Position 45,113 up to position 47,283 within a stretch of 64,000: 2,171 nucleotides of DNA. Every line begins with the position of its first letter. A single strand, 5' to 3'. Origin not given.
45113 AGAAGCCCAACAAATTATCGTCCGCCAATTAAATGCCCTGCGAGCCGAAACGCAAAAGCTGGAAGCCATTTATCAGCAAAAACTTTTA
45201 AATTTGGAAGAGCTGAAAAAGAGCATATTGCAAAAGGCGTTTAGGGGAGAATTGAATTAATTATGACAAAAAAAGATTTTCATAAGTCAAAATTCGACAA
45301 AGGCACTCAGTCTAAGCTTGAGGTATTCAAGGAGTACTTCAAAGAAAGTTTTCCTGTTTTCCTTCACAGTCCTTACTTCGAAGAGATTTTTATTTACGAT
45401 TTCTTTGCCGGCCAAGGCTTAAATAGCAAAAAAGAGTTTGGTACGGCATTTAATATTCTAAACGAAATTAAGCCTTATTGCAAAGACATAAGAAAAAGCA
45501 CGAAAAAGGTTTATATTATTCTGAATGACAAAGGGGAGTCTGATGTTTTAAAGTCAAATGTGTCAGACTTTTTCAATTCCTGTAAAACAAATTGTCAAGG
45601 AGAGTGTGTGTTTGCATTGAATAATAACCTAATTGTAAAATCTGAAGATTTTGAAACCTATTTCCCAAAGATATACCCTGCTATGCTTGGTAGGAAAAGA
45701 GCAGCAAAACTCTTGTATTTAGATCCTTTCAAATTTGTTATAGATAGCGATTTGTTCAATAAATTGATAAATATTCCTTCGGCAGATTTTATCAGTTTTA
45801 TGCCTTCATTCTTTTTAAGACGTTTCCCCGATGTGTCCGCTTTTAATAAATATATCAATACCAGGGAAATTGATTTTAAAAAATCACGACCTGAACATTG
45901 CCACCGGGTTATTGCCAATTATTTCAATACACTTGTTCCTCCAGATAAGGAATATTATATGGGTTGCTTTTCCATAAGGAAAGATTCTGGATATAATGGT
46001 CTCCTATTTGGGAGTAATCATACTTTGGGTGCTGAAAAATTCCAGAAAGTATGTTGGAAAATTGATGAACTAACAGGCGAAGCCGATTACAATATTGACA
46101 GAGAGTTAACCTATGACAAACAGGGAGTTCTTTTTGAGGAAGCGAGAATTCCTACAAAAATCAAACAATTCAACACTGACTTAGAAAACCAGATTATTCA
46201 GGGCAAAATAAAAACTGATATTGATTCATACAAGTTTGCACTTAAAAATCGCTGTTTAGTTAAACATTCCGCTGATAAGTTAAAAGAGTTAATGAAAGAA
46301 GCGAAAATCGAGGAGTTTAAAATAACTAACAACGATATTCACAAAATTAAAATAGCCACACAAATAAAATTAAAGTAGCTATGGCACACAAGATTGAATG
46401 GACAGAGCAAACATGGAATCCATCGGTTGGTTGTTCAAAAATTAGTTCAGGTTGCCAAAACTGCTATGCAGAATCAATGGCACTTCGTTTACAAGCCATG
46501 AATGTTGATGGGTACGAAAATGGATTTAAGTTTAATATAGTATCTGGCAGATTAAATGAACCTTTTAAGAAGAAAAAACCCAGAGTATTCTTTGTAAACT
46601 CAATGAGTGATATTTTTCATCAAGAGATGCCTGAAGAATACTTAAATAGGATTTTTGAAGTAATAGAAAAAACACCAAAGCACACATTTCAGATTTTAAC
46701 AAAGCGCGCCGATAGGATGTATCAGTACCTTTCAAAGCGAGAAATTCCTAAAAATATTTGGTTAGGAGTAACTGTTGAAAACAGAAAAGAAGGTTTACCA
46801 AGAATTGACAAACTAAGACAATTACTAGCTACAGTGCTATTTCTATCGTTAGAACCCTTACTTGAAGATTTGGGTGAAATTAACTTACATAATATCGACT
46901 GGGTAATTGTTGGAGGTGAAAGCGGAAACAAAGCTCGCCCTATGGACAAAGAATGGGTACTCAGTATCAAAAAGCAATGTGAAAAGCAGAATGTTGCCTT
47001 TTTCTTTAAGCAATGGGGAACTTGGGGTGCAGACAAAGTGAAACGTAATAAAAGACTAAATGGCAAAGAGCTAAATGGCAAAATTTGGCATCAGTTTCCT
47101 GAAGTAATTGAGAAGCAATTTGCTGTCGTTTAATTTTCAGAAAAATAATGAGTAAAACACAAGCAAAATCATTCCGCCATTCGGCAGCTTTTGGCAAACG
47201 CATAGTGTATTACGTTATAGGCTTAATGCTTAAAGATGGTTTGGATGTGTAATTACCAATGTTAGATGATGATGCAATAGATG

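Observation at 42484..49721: GC-rich palindromic motif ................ and its complement recurs in-frame inside hsdM, hsdS and hsdR (RPE-like elements?)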

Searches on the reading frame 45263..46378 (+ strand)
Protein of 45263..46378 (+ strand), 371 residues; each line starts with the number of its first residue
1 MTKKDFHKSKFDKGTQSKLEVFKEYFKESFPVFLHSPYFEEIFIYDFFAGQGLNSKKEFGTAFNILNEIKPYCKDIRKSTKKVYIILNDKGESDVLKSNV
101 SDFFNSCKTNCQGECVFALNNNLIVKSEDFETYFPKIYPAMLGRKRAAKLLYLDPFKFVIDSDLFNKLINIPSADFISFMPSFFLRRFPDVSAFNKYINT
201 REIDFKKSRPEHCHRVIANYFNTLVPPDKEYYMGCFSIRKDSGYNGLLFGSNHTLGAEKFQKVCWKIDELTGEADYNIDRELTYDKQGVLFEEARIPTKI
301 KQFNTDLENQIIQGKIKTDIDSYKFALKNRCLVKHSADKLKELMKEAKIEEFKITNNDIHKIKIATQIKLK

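Call 6: search_protein_families(library=pfam, proteins=[window:45263-46378:+])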
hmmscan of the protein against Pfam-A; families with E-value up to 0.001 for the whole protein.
window:45263-46378:+ (371 aa): 1 family
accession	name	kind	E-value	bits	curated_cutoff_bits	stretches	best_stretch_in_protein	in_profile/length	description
PF22560.2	GMT-wHTH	-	0.00014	22.7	27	0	277-350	3-76/82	GMT-like wHTH domain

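Call 58: search_protein_families(library=ncbifam, proteins=[window:45263-46378:+])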
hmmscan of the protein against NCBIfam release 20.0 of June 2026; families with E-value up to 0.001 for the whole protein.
window:45263-46378:+ (371 aa): 1 family
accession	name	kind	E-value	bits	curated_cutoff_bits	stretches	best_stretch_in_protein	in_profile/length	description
TIGR04474.1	tcm_partner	subfamily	1.1e-21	77.9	53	1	15-267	3-262/263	three-Cys-motif partner protein TcmP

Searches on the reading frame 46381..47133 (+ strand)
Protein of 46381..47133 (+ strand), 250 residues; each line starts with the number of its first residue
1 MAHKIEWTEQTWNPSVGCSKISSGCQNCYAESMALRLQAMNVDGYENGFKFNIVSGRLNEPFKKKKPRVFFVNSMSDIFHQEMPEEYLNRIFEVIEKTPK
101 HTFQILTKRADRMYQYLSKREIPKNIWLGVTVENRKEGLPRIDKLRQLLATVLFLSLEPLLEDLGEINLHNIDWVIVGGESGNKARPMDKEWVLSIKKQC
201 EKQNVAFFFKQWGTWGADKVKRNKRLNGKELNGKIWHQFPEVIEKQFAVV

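Call 6: search_protein_families(library=pfam, proteins=[window:46381-47133:+])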
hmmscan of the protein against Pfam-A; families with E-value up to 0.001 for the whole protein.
window:46381-47133:+ (250 aa): 2 families
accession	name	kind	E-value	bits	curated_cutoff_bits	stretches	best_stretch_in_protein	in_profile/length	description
PF07505.17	DUF5131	-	1.5e-104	349.3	28.9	1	4-240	3-243/243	Protein of unknown function (DUF5131)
PF17338.8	GP88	-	4.7e-06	27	24.4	1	56-158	87-187/230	Gene product 88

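Call 58: search_protein_families(library=ncbifam, proteins=[window:46381-47133:+])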
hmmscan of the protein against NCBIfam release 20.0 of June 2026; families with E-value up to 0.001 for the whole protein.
window:46381-47133:+ (250 aa): 1 family
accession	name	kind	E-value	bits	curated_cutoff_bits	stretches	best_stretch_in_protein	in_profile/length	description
TIGR04471.1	rSAM_mob_pairA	equivalog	1.4e-31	109.7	355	1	13-211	11-196/220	radical SAM mobile pair protein A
